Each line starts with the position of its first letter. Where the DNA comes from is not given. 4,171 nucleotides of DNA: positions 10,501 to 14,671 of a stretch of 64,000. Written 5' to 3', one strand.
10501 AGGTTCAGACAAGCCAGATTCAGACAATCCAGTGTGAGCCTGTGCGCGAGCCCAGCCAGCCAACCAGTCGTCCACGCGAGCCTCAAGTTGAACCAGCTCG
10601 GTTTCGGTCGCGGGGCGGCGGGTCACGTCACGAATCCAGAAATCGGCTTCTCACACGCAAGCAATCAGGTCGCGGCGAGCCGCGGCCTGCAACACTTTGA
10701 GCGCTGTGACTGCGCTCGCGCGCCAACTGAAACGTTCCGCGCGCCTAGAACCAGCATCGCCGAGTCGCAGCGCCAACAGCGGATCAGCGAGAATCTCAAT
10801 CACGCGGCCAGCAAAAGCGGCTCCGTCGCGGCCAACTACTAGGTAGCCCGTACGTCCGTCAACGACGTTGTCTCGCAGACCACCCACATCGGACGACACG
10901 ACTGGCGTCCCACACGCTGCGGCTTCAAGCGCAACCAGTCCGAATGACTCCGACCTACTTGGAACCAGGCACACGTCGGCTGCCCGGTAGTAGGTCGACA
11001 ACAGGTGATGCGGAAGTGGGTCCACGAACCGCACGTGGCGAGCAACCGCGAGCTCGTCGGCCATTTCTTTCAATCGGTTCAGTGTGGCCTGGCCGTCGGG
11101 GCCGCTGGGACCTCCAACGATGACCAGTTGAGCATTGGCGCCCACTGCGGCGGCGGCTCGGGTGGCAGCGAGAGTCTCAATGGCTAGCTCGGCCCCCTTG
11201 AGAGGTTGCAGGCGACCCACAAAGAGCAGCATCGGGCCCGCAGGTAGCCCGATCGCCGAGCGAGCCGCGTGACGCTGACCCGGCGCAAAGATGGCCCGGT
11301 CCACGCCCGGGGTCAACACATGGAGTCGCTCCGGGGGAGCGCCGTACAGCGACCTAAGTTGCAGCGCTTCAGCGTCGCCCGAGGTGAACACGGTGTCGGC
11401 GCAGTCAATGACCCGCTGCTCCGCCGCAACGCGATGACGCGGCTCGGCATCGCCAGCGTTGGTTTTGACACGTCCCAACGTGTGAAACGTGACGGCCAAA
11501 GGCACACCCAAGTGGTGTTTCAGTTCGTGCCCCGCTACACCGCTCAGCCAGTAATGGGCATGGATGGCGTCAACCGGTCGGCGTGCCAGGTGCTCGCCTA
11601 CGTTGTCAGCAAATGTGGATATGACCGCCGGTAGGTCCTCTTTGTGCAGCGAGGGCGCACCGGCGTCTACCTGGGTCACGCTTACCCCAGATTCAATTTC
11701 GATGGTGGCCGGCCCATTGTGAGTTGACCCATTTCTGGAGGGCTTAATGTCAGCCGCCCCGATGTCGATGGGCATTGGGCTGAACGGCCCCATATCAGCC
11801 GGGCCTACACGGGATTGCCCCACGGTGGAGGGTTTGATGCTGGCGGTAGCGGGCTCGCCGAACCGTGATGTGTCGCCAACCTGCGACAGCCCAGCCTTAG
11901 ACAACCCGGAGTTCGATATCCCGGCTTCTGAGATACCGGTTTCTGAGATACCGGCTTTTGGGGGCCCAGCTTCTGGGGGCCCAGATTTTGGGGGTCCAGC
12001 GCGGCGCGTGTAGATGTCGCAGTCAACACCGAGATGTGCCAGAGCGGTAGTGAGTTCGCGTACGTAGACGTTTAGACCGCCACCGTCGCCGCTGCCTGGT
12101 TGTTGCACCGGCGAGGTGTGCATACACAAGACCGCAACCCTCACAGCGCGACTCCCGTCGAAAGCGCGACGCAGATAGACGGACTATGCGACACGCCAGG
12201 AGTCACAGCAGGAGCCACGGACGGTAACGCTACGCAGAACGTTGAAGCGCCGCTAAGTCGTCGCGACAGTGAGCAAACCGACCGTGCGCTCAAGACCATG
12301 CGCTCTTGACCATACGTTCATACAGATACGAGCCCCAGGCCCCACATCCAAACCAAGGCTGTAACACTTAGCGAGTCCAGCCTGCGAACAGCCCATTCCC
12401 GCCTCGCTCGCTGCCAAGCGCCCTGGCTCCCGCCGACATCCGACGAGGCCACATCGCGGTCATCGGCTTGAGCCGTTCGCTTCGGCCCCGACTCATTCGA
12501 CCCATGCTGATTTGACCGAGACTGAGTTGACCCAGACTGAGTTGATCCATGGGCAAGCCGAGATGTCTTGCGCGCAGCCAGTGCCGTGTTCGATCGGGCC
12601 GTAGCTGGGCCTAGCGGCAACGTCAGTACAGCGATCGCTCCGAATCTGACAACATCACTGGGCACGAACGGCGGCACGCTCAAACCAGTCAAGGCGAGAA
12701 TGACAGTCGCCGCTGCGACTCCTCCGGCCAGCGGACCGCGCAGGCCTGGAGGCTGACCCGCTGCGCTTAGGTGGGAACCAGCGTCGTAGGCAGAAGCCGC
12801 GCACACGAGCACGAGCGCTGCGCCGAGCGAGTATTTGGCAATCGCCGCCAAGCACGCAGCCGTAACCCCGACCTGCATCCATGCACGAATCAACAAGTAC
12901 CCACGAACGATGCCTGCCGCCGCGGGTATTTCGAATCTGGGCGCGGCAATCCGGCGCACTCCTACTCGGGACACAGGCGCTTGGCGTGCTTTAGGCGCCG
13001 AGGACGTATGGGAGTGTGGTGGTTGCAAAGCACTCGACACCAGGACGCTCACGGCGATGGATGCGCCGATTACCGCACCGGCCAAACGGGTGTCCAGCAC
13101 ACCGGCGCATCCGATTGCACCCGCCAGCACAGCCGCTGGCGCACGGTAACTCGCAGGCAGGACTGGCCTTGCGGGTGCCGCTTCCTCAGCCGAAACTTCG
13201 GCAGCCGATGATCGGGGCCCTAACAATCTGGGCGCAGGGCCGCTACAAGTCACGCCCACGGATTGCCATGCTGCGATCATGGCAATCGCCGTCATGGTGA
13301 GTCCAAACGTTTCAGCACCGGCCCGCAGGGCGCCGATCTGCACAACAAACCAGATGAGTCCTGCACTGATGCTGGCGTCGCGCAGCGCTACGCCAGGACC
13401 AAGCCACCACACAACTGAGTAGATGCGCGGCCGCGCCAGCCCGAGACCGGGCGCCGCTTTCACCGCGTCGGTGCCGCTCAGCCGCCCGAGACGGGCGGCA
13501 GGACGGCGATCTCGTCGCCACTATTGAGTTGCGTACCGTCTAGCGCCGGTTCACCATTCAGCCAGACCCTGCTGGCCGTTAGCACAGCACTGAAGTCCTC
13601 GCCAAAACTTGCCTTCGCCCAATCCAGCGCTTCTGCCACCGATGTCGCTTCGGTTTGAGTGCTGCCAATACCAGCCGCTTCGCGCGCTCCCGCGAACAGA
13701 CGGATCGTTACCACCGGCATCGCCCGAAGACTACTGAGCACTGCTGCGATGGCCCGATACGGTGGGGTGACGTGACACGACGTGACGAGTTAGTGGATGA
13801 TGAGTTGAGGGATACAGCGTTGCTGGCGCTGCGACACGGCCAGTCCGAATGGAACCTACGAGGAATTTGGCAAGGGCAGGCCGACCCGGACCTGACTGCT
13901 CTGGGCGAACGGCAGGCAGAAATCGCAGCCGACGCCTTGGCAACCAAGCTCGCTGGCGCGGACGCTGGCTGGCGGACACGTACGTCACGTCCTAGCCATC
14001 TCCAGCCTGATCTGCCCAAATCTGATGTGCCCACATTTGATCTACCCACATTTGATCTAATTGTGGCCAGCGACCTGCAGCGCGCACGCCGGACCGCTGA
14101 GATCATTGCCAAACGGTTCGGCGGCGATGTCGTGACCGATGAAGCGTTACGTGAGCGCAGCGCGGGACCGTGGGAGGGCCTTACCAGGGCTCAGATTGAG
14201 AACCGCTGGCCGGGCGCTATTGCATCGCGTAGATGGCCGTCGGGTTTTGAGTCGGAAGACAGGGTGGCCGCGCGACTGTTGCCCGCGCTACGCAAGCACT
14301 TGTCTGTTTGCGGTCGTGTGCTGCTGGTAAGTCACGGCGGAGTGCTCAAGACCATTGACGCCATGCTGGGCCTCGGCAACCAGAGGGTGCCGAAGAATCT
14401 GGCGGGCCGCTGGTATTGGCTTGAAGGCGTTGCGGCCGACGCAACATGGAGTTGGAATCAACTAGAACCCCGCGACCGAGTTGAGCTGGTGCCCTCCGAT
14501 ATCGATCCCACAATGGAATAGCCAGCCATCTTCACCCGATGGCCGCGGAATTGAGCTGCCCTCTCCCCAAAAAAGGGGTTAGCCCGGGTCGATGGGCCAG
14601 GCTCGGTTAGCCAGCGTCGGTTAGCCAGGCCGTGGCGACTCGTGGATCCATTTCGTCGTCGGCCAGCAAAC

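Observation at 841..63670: Pervasive short tandem micro-duplications (mostly 15-nt units), in-frame inside genes, by eye confined to the two housekeeping flanks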

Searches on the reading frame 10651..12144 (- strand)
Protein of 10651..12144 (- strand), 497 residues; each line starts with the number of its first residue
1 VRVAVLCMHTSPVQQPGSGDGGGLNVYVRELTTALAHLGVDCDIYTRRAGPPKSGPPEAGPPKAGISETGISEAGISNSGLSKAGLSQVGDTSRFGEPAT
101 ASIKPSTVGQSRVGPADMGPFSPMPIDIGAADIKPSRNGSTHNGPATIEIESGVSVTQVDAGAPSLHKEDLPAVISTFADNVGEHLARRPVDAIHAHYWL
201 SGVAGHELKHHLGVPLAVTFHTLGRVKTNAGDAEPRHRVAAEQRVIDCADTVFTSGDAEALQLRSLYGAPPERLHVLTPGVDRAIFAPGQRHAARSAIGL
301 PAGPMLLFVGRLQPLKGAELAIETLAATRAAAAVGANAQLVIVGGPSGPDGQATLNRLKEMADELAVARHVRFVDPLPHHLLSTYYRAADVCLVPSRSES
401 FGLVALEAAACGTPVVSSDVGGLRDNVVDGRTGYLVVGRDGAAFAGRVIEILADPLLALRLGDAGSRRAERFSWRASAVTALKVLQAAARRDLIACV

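Call 7: find_related_loci(query=window:10651-12144:-, collection=genome_contigs, flank=10000)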
Query window:10651-12144:- (497 aa) in genome_contigs; peptide patterns used: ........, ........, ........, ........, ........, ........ (x = any residue, [..] = any of these).
599 stretches matched a pattern (row limit reached: there are more); 66 encode a relative of the query (tblastn E <= 1e-3); 66 distinct loci.
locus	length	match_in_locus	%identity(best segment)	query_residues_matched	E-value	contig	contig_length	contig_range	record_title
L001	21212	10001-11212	79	3-497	0e+0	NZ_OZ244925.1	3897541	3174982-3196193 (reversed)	MAG: Candidatus Poriferisodalis sp. isolate d42d1f9b-a66b-4d33-9477-cfa42e4046ee chromosome 1, complete sequence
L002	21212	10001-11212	79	3-497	0e+0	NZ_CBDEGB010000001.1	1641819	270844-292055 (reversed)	MAG: Candidatus Poriferisodalis sp. isolate f5b3f634-3930-48ef-b7e0-85baa50b5fea contig_1, whole genome shotgun sequence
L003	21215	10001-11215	82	2-497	0e+0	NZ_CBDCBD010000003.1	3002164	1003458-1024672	MAG: Candidatus Poriferisodalis sp. isolate 6a24a2a4-787d-444e-805d-677bc1c4d3e8 contig_3, whole genome shotgun sequence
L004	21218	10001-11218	80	1-497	0e+0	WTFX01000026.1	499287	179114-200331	MAG: Microthrixaceae bacterium isolate CO36386bin_14 NODE_6_length_499287_cov_122.452379, whole genome shotgun sequence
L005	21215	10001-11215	82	2-497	0e+0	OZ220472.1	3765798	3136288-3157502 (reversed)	MAG: Acidimicrobiales bacterium isolate 50d9dbc7-b9bb-4ef4-8b8a-a1bf32c38d06 genome assembly, chromosome: 1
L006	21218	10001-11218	80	1-497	0e+0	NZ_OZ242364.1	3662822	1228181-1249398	MAG: Candidatus Poriferisodalis sp. isolate 2febaba2-4622-4e12-8385-2b6dc91ccad4 chromosome 1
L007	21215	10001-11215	82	2-497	0e+0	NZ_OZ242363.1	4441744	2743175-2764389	MAG: Candidatus Poriferisodalis sp. isolate 3ecd5611-abd8-4ec1-8e8b-c033b5c04d4f chromosome 1, complete sequence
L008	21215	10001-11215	82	2-497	0e+0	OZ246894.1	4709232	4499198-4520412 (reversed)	MAG: Acidimicrobiales bacterium isolate 168846d3-da31-4246-9ed1-ce7448191819 genome assembly, chromosome: 1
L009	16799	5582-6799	79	1-497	4e-179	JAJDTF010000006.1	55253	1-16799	MAG: Acidimicrobiia bacterium isolate jk18x11bins.54 k141_131718, whole genome shotgun sequence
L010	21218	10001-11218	79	1-497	9e-179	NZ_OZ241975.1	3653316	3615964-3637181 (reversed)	MAG: Candidatus Poriferisodalis sp. isolate 79460a1b-5495-4fe8-8039-067b752e2255 chromosome 1, complete sequence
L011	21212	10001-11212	78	3-497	2e-178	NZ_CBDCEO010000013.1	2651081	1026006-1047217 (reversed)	MAG: Candidatus Poriferisodalis sp. isolate aea9684f-d56c-4337-aaed-9a8a14d8382b contig_13, whole genome shotgun sequenc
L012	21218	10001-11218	79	1-497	2e-178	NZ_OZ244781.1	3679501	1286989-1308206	MAG: Candidatus Poriferisodalis sp. isolate c3018eb0-1123-4d97-bc7b-de5a35ff26ec chromosome 1, complete sequence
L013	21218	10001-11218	81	1-497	2e-177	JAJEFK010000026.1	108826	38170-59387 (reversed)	MAG: Acidimicrobiia bacterium isolate p16x43bins.35 k141_797262, whole genome shotgun sequence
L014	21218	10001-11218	79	1-497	3e-175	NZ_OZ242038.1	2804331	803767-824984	MAG: Candidatus Poriferisodalis sp. isolate 76065814-70c2-4a70-a882-187c6bc69d34 chromosome 1, complete sequence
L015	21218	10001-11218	78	1-497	7e-173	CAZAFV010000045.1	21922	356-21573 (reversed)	MAG TPA_asm: uncultured Acidimicrobiales bacterium isolate SRP109090_co1_34 genome assembly, contig: NODE_3324_length_21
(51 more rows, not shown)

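Call 19: find_homologous_proteins(query=window:10651-12144:-, max_evalue=1e-50)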
Query window:10651-12144:- (497 aa): 7945 proteins with E <= 1e-50 among 8000 candidates; the best 120 are listed.
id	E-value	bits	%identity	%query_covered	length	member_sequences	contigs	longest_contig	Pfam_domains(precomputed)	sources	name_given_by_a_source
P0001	0.0e+0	1092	100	100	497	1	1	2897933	PF00534.27,PF13579.13,PF13524.13,PF13439.13,PF20706.4,PF13692.13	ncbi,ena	-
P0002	1.9e-209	715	83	71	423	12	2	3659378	PF00534.27,PF13579.13,PF13524.13,PF13439.13,PF20706.4,PF13692.13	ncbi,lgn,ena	-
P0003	1.1e-207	709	81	71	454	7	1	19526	PF00534.27,PF13579.13,PF13524.13,PF13439.13,PF20706.4,PF13692.13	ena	-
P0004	1.9e-205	701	78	74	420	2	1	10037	PF00534.27,PF13579.13,PF13524.13,PF13439.13,PF20706.4,PF13692.13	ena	-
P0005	6.8e-205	700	78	74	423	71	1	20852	PF00534.27,PF13579.13,PF13524.13,PF13439.13,PF20706.4,PF13692.13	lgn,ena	-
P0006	3.9e-204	697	79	74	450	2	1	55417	PF00534.27,PF13579.13,PF13524.13,PF13439.13,PF20706.4,PF13692.13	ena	-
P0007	7.5e-204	696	80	71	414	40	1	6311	PF00534.27,PF13579.13,PF13524.13,PF13439.13,PF20706.4,PF13692.13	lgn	-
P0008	3.4e-203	694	79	71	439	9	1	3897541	PF00534.27,PF13579.13,PF13524.13,PF13439.13,PF20706.4,PF13692.13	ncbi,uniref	ncbi:glycosyltransferase [Candidatus Poriferisodalis sp.]|uniref:glycosyltransferase n=1 Tax=Candida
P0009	3.1e-201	688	82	71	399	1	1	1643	PF00534.27,PF13579.13,PF13524.13,PF13439.13,PF20706.4,PF13692.13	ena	-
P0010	1.9e-198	678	78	74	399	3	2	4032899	PF00534.27,PF13579.13,PF13524.13,PF13439.13,PF20706.4,PF13692.13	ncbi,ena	-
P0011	7.9e-197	673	78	72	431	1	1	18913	PF00534.27,PF13579.13,PF13524.13,PF13439.13,PF20706.4,PF13692.13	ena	-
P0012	2.8e-196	671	78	71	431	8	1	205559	PF00534.27,PF13579.13,PF13524.13,PF13439.13,PF20706.4,PF13692.13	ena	-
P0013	4.8e-196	671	78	71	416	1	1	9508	PF00534.27,PF13579.13,PF13524.13,PF13439.13,PF20706.4,PF13692.13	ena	-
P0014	1.6e-195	669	77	72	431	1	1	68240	PF00534.27,PF13579.13,PF13524.13,PF13439.13,PF20706.4,PF13692.13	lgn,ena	-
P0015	4.5e-195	667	76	72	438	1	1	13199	PF00534.27,PF13579.13,PF13524.13,PF13439.13,PF20706.4,PF13692.13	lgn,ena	-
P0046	1.8e-137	477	58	71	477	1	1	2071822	PF00534.27,PF13579.13,PF13524.13,PF13439.13,PF20706.4,PF13692.13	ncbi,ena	-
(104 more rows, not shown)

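Call 20: find_encoding_contigs(protein=P0001, flank=10000, max_places=3)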
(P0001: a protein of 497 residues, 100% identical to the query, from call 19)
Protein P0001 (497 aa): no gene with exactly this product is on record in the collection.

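Call 21: list_cluster_members(proteins=[P0001, P0002, P0046])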
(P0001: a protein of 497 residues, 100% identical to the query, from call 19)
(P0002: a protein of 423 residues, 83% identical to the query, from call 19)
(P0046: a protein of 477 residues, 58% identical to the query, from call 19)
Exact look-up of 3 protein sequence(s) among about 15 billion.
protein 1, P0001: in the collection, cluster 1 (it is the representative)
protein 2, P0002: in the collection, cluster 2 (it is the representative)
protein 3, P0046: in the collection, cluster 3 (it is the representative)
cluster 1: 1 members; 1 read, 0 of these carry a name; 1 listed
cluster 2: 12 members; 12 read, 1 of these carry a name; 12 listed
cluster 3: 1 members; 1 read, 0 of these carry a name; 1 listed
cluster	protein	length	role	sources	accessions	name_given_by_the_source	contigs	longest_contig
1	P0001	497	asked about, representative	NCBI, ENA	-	-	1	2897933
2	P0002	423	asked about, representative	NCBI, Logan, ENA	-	-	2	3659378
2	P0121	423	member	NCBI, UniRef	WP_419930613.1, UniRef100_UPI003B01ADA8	glycosyltransferase [Candidatus Poriferisodalis sp.] | glycosyltransferase n=1 Tax=Candidatus Poriferisodalis sp. TaxID=3101277 ...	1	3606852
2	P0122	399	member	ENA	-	-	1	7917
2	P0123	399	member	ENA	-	-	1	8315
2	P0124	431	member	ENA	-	-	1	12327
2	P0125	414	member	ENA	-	-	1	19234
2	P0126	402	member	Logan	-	-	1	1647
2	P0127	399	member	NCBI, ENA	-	-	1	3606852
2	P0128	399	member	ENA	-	-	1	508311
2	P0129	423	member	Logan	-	-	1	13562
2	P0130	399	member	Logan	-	-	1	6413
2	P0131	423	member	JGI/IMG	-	-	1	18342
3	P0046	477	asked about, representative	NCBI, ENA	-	-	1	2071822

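Call 32: search_solved_structures(query=window:10651-12144:-, max_evalue=1e-20, show_alignments=1)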
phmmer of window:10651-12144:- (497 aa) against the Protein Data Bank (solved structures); distinct sequences matched with E-value up to 1e-20: 4.
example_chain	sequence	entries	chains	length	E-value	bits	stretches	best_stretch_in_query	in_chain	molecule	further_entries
3c4q_A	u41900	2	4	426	1.4e-77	264.9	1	150-481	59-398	Predicted glycosyltransferases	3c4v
3c48_A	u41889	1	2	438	1.6e-77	264.7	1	150-481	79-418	Predicted glycosyltransferases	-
6kih_A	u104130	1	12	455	8.5e-53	183.2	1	166-480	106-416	Tll1590 protein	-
6tvp_A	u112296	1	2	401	1.2e-30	110.1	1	191-485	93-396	Alpha-maltose-1-phosphate synthase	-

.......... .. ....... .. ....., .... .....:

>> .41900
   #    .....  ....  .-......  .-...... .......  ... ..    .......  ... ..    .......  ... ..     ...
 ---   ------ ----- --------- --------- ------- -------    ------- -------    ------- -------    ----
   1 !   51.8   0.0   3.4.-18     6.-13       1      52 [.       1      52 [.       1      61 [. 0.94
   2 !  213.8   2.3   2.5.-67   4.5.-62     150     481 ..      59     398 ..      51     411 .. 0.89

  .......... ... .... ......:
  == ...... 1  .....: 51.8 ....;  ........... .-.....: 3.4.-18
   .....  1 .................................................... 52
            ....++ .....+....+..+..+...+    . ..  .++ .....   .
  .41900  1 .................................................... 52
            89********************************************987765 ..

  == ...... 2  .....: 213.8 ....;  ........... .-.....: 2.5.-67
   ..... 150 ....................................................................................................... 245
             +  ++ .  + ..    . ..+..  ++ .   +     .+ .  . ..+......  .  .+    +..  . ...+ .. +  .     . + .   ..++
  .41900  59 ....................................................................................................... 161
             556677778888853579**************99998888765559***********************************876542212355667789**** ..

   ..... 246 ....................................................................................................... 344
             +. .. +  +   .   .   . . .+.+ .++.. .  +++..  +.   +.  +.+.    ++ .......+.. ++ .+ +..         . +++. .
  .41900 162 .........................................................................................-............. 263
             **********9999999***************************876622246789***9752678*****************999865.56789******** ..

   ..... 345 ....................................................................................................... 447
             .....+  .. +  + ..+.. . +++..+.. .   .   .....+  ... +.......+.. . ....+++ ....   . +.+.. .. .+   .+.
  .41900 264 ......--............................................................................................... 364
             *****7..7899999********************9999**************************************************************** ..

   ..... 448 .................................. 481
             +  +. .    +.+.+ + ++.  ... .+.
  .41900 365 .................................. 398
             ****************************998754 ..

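Call 65: predict_structure(alignment_id=A2)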
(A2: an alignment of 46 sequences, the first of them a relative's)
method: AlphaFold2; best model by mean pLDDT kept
length: 497 residues; sequences in the alignment: 46
mean_pLDDT: 81.3   pTM: 0.79
mean pLDDT of the five models: 81.3, 80.6, 80.2, 79.8, 79.4
residues with pLDDT >= 90: 325; 70-90: 61; 50-70: 16; < 50: 95
segments of 3 or more residues with pLDDT < 50: 11-22, 58-140
pLDDT, mean of each block of 10 residues (from residue 1): 89 39 77 97 89 51 35 29 29 31 29 29 24 35 78 94 82 95 97 96 97 96 88 90 97 94 96 95 96 96 96 89 98 97 89 95 98 93 98 92 95 96 89 95 98 98 97 96 97 85
secondary structure, 60 per line:
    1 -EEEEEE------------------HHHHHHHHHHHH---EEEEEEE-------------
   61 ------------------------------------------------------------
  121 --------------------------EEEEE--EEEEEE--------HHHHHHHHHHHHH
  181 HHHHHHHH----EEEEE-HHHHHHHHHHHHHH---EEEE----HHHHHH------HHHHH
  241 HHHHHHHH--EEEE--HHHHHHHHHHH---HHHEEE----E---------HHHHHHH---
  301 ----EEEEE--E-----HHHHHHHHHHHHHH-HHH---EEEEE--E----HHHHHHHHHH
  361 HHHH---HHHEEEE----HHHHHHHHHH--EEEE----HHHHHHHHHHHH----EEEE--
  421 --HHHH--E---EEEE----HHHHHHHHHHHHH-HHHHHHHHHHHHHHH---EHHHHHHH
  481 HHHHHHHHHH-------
elements in order: E2-7 H26-37 E41-47 E147-151 E154-159 H168-188 E193-197 H199-212 E216-219 H224-229 H236-248 E251-254 H257-267 E274-276 H291-297 E305-309 H318-331 E339-343 H351-364 E371-374 H379-388 E391-394 H399-410 E415-418 H423-426 E433-436 H441-453 H455-469 H474-490

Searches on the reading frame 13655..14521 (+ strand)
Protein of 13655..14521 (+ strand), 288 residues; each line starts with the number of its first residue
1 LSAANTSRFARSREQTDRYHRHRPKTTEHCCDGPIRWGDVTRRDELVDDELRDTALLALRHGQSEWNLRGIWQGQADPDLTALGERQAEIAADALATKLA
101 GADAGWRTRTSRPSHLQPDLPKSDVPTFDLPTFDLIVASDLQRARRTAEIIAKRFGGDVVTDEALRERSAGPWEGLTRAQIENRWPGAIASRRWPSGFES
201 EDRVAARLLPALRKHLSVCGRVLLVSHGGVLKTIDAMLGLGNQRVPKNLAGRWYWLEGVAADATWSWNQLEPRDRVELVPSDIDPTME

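Call 29: search_protein_families(library=pfam, proteins=[window:13655-14521:+], max_evalue=0.0001)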
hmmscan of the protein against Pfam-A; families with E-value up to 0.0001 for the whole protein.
window:13655-14521:+ (288 aa): 1 family
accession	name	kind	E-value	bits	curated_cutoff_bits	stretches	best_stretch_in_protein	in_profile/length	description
PF00300.27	His_Phos_1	-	2.9e-37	128.7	21.7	2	132-238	44-159/194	Histidine phosphatase superfamily (branch 1)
